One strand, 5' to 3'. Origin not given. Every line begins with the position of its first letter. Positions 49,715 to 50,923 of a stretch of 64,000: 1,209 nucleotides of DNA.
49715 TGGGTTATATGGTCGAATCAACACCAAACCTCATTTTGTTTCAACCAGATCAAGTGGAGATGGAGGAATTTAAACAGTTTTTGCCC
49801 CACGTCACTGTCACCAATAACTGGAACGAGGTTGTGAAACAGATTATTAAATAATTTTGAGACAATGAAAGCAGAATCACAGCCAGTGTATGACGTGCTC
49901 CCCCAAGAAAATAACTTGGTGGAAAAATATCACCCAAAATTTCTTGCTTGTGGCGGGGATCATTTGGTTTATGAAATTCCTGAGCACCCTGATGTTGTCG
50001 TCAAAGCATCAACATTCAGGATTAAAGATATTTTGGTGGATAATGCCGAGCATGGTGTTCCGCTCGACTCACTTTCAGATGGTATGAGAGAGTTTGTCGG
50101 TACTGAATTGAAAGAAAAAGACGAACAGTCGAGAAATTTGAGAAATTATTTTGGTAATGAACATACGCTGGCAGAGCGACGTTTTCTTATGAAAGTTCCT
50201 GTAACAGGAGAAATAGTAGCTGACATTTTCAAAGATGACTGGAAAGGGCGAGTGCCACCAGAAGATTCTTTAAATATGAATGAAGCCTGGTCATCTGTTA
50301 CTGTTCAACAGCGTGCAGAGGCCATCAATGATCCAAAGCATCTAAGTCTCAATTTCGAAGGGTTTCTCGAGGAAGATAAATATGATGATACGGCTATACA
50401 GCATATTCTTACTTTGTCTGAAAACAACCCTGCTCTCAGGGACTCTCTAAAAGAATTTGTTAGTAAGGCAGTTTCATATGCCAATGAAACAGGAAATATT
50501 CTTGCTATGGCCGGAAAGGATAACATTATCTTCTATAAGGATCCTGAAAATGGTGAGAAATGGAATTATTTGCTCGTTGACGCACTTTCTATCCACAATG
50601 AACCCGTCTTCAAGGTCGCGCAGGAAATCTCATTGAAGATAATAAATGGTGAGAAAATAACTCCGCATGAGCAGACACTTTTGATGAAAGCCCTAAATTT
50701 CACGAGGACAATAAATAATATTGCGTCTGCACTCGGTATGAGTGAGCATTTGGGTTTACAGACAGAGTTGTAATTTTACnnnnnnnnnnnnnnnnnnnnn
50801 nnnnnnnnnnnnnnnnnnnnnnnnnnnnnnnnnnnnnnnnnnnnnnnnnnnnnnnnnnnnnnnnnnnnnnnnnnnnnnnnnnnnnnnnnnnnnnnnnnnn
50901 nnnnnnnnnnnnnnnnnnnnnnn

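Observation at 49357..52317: rpsO-pnp linkage interrupted by a 3-kb islet (ORF6N, Zn-ribbon, NYN nuclease-like, kinase-like, nucleotidase-like genes)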

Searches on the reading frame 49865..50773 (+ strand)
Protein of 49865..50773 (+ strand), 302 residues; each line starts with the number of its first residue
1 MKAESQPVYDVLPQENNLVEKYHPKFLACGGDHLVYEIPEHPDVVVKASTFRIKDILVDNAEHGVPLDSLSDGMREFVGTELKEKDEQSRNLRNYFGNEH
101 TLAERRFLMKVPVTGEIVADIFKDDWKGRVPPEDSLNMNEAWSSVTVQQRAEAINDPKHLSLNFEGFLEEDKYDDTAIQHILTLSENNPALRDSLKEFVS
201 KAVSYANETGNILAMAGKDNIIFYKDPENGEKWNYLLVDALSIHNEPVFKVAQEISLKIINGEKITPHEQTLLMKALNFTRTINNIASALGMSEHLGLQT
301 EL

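Call 3: search_protein_families(library=pfam, proteins=[window:49865-50773:+], max_evalue=0.1)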
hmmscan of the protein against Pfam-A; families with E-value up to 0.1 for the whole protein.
window:49865-50773:+ (302 aa): 1 family
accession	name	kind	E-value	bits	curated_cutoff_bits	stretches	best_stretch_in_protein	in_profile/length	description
PF03909.22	BSD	-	0.05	14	24.6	0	173-206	7-39/58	BSD domain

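Call 4: search_protein_families(library=padloc, proteins=[window:49865-50773:+], max_evalue=0.1)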
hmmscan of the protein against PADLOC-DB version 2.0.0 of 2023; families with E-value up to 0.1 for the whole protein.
window:49865-50773:+ (302 aa): 0 families

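Call 5: search_protein_families(library=phrogs, proteins=[window:49865-50773:+], max_evalue=0.1)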
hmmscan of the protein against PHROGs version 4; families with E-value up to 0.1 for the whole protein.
window:49865-50773:+ (302 aa): 0 families

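Call 6: search_protein_families(library=ncbifam, proteins=[window:49865-50773:+], max_evalue=0.1)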
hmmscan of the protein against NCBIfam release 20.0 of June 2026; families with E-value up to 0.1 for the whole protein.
window:49865-50773:+ (302 aa): 1 family
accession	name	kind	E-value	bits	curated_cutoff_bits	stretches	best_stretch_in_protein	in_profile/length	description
NF002158.0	PRK00984.2-3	equivalog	7.3e-05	22.1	654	1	55-180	141-258/449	tRNA pseudouridine(13) synthase TruD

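Call 20: find_homologous_proteins(query=window:49865-50773:+)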
Query window:49865-50773:+ (302 aa): 40 proteins with E <= 0.001 among 1326 candidates.
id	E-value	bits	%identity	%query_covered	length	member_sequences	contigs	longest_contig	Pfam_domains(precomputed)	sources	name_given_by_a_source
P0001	3.8e-199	678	100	100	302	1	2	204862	-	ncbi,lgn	ncbi:MAG: hypothetical protein V4524_01690 [Patescibacteria group bacterium]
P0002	4.7e-144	497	75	99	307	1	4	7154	-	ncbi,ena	-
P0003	4.6e-142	491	74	100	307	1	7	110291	-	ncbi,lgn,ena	-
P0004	3.2e-140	485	74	99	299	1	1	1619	-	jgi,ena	-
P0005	1.2e-137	476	72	99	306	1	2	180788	-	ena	-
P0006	7.1e-137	474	72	99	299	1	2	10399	-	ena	-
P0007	7.5e-103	362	52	99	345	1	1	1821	-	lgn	-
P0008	1.6e-102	361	73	76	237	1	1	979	-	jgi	jgi:hypothetical protein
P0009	4.6e-101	356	53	99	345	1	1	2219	-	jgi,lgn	jgi:hypothetical protein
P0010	1.5e-100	354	53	99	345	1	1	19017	-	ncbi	-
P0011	1.9e-96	341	51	99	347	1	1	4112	-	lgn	-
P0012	3.8e-96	340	52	99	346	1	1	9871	-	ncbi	-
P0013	1.8e-93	331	48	100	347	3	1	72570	-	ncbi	-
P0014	1.3e-92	328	48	96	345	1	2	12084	-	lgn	-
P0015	2.3e-88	314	48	97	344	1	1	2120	-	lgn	-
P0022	2.4e-83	298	43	99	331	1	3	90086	-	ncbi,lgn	ncbi:MAG: hypothetical protein ABIT47_00955 [Candidatus Paceibacterota bacterium]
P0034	3.5e-70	255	39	100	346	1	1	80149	-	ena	-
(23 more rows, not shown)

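Call 26: find_encoding_contigs(protein=P0003, flank=8000, max_places=3)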
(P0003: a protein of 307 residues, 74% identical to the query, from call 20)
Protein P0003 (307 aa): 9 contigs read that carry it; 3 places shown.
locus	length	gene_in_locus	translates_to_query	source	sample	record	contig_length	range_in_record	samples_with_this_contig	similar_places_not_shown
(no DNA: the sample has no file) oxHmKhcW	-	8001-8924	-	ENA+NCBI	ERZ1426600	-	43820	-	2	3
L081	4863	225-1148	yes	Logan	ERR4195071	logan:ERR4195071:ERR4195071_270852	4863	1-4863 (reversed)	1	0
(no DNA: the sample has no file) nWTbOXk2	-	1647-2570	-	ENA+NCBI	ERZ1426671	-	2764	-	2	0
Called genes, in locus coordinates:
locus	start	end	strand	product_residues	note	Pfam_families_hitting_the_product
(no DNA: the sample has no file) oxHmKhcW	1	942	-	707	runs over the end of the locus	PF00580:UvrD-helicase, PF13087:AAA_12 (faint), PF13245:AAA_19, PF13604:AAA_30 (faint), PF01443:Viral_helicase1 (faint), PF13361:UvrD_C, PF13538:UvrD_C_2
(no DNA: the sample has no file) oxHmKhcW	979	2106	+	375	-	PF23446:LysM1_NFP_LYK (faint), PF01476:LysM, PF23473:LysM3_LYK4_5, PF01476:LysM, PF01551:Peptidase_M23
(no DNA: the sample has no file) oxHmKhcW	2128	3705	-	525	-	PF00004:AAA (faint), PF05362:Lon_C (faint), PF13541:ChlI, PF01078:Mg_chelatase, PF00158:Sigma54_activat (faint), PF07728:AAA_5 (faint), PF00493:MCM, PF13335:Mg_chelatase_C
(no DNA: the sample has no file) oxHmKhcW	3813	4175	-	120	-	PF01258:zf-dskA_traR (weak)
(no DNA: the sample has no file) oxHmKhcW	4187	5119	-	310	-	-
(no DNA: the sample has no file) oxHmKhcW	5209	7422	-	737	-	PF01138:RNase_PH, PF00013:KH_1, PF00575:S1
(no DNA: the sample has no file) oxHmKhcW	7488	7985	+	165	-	-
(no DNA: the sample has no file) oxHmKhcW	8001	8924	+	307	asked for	-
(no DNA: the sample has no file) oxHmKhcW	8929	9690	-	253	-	PF01978:TrmB, PF12802:MarR_2 (weak), PF13412:HTH_24 (weak)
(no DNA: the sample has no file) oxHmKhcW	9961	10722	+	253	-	PF05175:MTS (weak), PF01209:Ubie_methyltran, PF13847:Methyltransf_31, PF08241:Methyltransf_11, PF08242:Methyltransf_12, PF13649:Methyltransf_25, PF20922:Anamorsin_N (faint)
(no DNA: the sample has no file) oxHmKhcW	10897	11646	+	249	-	PF09694:Gcw_chp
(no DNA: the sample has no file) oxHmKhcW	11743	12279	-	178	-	PF01936:NYN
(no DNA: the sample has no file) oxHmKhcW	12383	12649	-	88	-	PF00312:Ribosomal_S15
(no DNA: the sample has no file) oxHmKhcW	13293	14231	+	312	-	PF13102:Phage_int_SAM_5, PF02899:Phage_int_SAM_1, PF13495:Phage_int_SAM_4 (weak), PF00589:Phage_integrase, PF22823:MrpR_C_cat (faint)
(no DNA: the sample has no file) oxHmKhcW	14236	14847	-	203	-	-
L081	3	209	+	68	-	?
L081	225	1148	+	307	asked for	-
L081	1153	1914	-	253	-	PF01978:TrmB, PF12802:MarR_2 (weak), PF13412:HTH_24 (weak)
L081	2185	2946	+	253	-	PF01209:Ubie_methyltran, PF05175:MTS (weak), PF13847:Methyltransf_31, PF08241:Methyltransf_11, PF08242:Methyltransf_12, PF13649:Methyltransf_25, PF20922:Anamorsin_N (faint)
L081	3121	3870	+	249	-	PF09694:Gcw_chp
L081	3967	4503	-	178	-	PF01936:NYN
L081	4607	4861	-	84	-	?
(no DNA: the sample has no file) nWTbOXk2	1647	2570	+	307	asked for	-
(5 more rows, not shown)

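Call 27: find_encoding_contigs(protein=P0005, flank=8000, max_places=2)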
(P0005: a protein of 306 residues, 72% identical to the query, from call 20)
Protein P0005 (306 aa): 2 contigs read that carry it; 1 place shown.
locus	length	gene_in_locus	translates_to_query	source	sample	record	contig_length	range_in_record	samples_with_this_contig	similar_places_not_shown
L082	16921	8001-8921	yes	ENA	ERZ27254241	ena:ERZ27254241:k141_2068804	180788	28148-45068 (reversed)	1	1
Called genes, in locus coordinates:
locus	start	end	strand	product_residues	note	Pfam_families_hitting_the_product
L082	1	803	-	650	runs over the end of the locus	PF00580:UvrD-helicase, PF01443:Viral_helicase1 (faint), PF13245:AAA_19, PF13604:AAA_30 (faint), PF13087:AAA_12 (faint), PF13361:UvrD_C, PF13538:UvrD_C_2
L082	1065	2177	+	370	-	PF01476:LysM, PF23473:LysM3_LYK4_5, PF01476:LysM, PF01551:Peptidase_M23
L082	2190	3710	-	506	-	PF05362:Lon_C, PF13541:ChlI, PF00004:AAA (faint), PF00158:Sigma54_activat (faint), PF00493:MCM, PF01078:Mg_chelatase, PF07728:AAA_5, PF13335:Mg_chelatase_C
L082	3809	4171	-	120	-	PF01258:zf-dskA_traR (weak)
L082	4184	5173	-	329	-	-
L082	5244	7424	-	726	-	PF01138:RNase_PH, PF00013:KH_1, PF00575:S1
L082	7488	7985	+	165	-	-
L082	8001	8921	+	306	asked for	-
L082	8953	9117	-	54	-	-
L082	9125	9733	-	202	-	PF10543:ORF6N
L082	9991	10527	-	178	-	PF01936:NYN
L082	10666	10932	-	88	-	PF00312:Ribosomal_S15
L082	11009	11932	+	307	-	PF02899:Phage_int_SAM_1, PF13102:Phage_int_SAM_5, PF13495:Phage_int_SAM_4 (weak), PF00589:Phage_integrase, PF22823:MrpR_C_cat (faint)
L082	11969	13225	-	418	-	PF04055:Radical_SAM (weak)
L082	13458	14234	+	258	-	PF01978:TrmB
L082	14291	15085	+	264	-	PF03372:Exo_endo_phos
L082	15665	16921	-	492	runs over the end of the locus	PF01743:PolyA_pol, PF13735:tRNA_NucTran2_2 (faint), PF12627:PolyA_pol_RNAbd, PF01966:HD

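Call 28: find_encoding_contigs(protein=P0013, flank=8000, max_places=2)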
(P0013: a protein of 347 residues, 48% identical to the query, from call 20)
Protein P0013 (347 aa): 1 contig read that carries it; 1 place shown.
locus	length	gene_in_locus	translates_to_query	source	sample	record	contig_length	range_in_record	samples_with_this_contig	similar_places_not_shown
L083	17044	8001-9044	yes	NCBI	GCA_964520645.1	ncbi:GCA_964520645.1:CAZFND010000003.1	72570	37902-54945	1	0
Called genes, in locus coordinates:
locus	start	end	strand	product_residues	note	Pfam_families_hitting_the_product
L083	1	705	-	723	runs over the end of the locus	PF01751:Toprim, PF01131:Topoisom_bac, PF01396:Zn_ribbon_Top1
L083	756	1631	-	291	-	PF02481:DNA_processg_A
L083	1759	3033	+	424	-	PF02403:Seryl_tRNA_N, PF00587:tRNA-synt_2b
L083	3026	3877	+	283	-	PF08478:POTRA_1 (faint)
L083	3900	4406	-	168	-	-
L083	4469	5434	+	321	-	PF01207:Dus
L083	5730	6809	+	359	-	PF05496:RuvB_N, PF06068:TIP49 (faint), PF13177:DNA_pol3_delta2 (weak), PF00004:AAA, PF13177:DNA_pol3_delta2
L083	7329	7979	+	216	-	PF00300:His_Phos_1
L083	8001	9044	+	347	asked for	-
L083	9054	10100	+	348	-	PF13469:Sulfotransfer_3 (faint)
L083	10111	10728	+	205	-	-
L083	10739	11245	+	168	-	PF00383:dCMP_cyt_deam_1, PF14437:MafB19-deam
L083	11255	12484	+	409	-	PF01941:AdoMet_Synthase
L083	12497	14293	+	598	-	PF13087:AAA_12 (faint), PF13538:UvrD_C_2 (faint), PF00580:UvrD-helicase (faint), PF01443:Viral_helicase1 (faint), PF13245:AAA_19 (weak), PF13401:AAA_22 (faint), PF13361:UvrD_C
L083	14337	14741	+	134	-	PF11969:DcpS_C, PF01230:HIT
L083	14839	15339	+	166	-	PF00293:NUDIX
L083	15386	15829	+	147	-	PF00293:NUDIX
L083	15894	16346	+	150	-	PF08327:AHSA1 (weak)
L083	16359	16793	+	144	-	PF08818:DUF1801 (weak)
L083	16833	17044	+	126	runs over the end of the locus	PF09945:DUF2177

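Call 35: predict_structure(alignment_id=A1)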
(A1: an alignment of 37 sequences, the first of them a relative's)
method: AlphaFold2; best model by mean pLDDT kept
length: 302 residues; sequences in the alignment: 37
mean_pLDDT: 91.4   pTM: 0.86
mean pLDDT of the five models: 91.4, 90.6, 90.3, 89.3, 89.0
residues with pLDDT >= 90: 239; 70-90: 54; 50-70: 5; < 50: 4
segments of 3 or more residues with pLDDT < 50: none
pLDDT, mean of each block of 10 residues (from residue 1): 69 93 91 92 95 96 95 95 93 95 96 95 91 94 96 91 81 85 95 97 96 87 88 91 90 94 95 93 95 87 49
secondary structure, 60 per line:
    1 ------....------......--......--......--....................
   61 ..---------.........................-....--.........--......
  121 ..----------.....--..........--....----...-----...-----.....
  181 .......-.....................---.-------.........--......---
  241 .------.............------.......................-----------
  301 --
elements in order: H7-10 H17-22 E25-30 E33-38 E41-49 H50-62 H72-96 E104-112 H115-122 H133-137 E140-149 H152-155 E160-162 H176-187 H189-209 E221-226 E232-237 H248-260 H267-289

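Call 38: fold_search(model_id=the predicted structure, library=pdb)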
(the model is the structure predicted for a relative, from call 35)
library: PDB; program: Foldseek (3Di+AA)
matches with E <= 10: 366; with E <= 0.001: 0
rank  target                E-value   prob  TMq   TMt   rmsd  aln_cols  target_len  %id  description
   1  4lrj_B                1.8e-03  0.97  0.28  0.44   8.6       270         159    9  Bacterial Effector NleH1 Kinase Domain with AMPPNP and Mg2+ (released 2014-01-22)
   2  4o96_A                2.5e-03  0.93  0.27  0.43  10.0       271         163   12  2.60 Angstrom resolution crystal structure of a protein kinase domain of type III effector NleH2 (ECs1814) from Escher (released 2014-01-15)
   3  4lrk_A                3.1e-03  0.90  0.28  0.42   8.2       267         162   11  Bacterial Effector NleH2 Kinase Domain (released 2014-01-22)
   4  4lrj_A                3.3e-03  0.94  0.28  0.45   9.0       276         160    9  Bacterial Effector NleH1 Kinase Domain with AMPPNP and Mg2+ (released 2014-01-22)
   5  6gfh_B                8.2e-03  0.30  0.22  0.18  16.1       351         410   12  Inositol 1,3,4,5,6-pentakisphosphate 2-kinase from A. thaliana in complex with neo-IP5 and ATP (released 2018-09-12)
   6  4q5h_A                1.5e-02  0.92  0.32  0.50   8.6       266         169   11  Shigella Effector Kinase OspG bound to AMPPNP and E2-Ub UbcH7-Ub Conjugate (released 2014-07-02)
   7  8uyf_B                3.3e-02  0.41  0.26  0.21  12.3       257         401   13  Structure of nucleotide-free Pediculus humanus (Ph) PINK1 dimer (released 2024-01-31)
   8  4q5e_A                3.5e-02  0.80  0.29  0.46   9.7       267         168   10  Shigella Effector Kinase OspG bound to E2-Ub UbcH7-Ub Conjugate (released 2014-07-02)
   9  9flt                  3.5e-02  0.60  0.35  0.34   9.8       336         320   10  Crystal structure of human Haspin (GSG2) kinase bound to chemical probe MU1920 (released 2024-09-11)
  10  6k4l_B                4.1e-02  0.44  0.22  0.11  12.2       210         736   13  Crystal structure of Se-labelled SidJ complex with CaM at 2.95 A (released 2019-07-24)
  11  4bvu_A                4.7e-02  0.69  0.29  0.44   9.3       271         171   10  Structure of Shigella effector OspG in complex with host UbcH5c- Ubiquitin conjugate (released 2014-01-29)
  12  6pwg_A                5.0e-02  0.66  0.28  0.43  10.4       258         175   10  Ewingella americana HopBF1 kinase bound to AMP-PNP (released 2019-09-11)
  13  5oat_A                5.0e-02  0.57  0.27  0.23   9.3       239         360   11  PINK1 structure (released 2017-10-11)
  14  2og8_A                5.0e-02  0.28  0.24  0.28  11.9       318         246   12  crystal structure of aminoquinazoline 36 bound to Lck (released 2007-02-27)
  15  7sqm                  5.3e-02  0.57  0.37  0.33  11.8       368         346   11  Discovery and Preclinical Pharmacology of INE963, A Potent and Fast-Acting Blood-Stage Antimalarial with a High Barrier  (released 2021-12-29)
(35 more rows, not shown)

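Call 45: search_solved_structures(query=A1, max_evalue=10, show_alignments=2)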
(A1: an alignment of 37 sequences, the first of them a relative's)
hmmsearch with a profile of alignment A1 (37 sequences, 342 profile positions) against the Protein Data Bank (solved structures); distinct sequences matched with E-value up to 10: 0.

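Call 49: find_related_loci(query=A1, collection=viral_contigs, flank=6000)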
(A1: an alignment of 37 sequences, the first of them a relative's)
Query A1 (302 aa) in viral_contigs; peptide patterns used: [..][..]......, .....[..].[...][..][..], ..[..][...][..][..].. (x = any residue, [..] = any of these).
68 stretches matched a pattern, but none encodes a relative of the query by tblastn (E <= 1e-3).

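Call 73: search_protein_families(library=pfam, proteins=[L082:9125-9733:-, L082:8953-9138:-, L083:7329-7979:+, L083:9054-10100:+, L083:10111-10728:+], max_evalue=0.01)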
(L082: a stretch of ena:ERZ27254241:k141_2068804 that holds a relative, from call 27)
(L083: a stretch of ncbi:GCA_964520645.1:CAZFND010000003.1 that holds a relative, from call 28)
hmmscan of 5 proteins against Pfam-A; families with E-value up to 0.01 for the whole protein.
L082:9125-9733:- (202 aa): 2 families
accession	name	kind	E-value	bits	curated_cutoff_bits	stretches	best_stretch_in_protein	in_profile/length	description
PF10543.14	ORF6N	-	1.3e-30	105.9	27.8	1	14-124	1-86/86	ORF6N domain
PF09669.15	Phage_pRha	-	0.00013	23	29.9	1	90-145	35-90/91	Phage regulatory protein Rha (Phage_pRha)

L082:8953-9138:- (61 aa): 0 families

L083:7329-7979:+ (216 aa): 1 family
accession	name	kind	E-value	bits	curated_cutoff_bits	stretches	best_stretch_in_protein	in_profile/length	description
PF00300.27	His_Phos_1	-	4.1e-32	111.9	21.7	1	4-202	1-193/194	Histidine phosphatase superfamily (branch 1)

L083:9054-10100:+ (348 aa): 1 family
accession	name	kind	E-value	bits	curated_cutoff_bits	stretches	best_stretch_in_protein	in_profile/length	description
PF13469.12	Sulfotransfer_3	-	1.3e-05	26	27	0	167-210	99-143/216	Sulfotransferase family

L083:10111-10728:+ (205 aa): 0 families

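Call 74: search_protein_families(library=padloc, proteins=[L082:9125-9733:-], max_evalue=0.001)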
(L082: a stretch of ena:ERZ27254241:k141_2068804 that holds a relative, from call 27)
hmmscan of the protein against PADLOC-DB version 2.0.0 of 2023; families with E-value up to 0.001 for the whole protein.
L082:9125-9733:- (202 aa): 3 families
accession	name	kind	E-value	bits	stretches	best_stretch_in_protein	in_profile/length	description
PDLC04856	PDC-S05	-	4.9e-55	184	2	1-76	1-76/177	-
PDLC04869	PDC-S05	-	2.7e-51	172.6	1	5-185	10-173/306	-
PDLC04849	PDC-S05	-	4.7e-38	128.7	1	7-186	5-157/183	-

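Call 76: find_encoding_contigs(protein=P0022, flank=6000, max_places=1)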
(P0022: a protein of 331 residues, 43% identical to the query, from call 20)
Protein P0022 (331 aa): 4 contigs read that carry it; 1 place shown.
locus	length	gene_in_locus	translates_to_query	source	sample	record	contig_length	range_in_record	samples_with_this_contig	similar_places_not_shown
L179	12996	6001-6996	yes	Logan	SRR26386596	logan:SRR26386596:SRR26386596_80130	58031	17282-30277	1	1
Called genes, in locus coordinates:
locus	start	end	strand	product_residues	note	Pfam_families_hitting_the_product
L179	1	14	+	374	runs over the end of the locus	PF02784:Orn_Arg_deC_N, PF00278:Orn_DAP_Arg_deC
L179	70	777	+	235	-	PF01786:AOX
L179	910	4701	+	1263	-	PF01471:PG_binding_1, PF16655:PhoD_N (faint), PF00041:fn3 (faint), PF16656:Pur_ac_phosph_N (weak), PF23376:Fn3_VIN3 (faint), PF16656:Pur_ac_phosph_N, PF13472:Lipase_GDSL_2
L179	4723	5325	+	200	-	PF04892:VanZ-LLP1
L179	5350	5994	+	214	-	PF00300:His_Phos_1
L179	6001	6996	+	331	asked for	-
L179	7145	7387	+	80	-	PF04828:GFA (weak)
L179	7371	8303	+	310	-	PF06983:3-dmu-9_3-mt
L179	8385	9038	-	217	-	PF00300:His_Phos_1 (weak)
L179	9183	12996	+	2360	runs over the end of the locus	PF01326:PPDK_N, PF00391:PEP-utilizers, PF02350:Epimerase_2 (faint), PF00391:PEP-utilizers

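Call 77: find_encoding_contigs(protein=P0034, flank=6000, max_places=1)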
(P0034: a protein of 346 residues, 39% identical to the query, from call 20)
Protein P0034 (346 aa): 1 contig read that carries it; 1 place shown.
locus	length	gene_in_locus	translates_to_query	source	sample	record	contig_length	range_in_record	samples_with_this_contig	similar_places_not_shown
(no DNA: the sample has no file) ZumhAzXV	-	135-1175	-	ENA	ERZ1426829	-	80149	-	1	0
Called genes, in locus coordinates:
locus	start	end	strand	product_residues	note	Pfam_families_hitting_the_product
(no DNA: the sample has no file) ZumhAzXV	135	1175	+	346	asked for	-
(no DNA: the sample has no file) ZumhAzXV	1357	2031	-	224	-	PF00149:Metallophos, PF12850:Metallophos_2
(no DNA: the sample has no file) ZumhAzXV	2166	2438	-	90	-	PF00216:Bac_DNA_binding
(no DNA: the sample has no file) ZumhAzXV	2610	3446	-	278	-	-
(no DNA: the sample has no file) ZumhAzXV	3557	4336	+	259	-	-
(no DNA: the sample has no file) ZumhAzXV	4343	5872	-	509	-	PF12072:RNase_Y_N, PF00013:KH_1 (weak), PF08668:HDOD (faint), PF01966:HD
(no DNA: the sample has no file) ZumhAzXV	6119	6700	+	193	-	PF00574:CLP_protease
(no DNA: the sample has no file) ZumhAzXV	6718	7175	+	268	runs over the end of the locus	PF20260:PUA_4 (weak), PF04452:Methyltrans_RNA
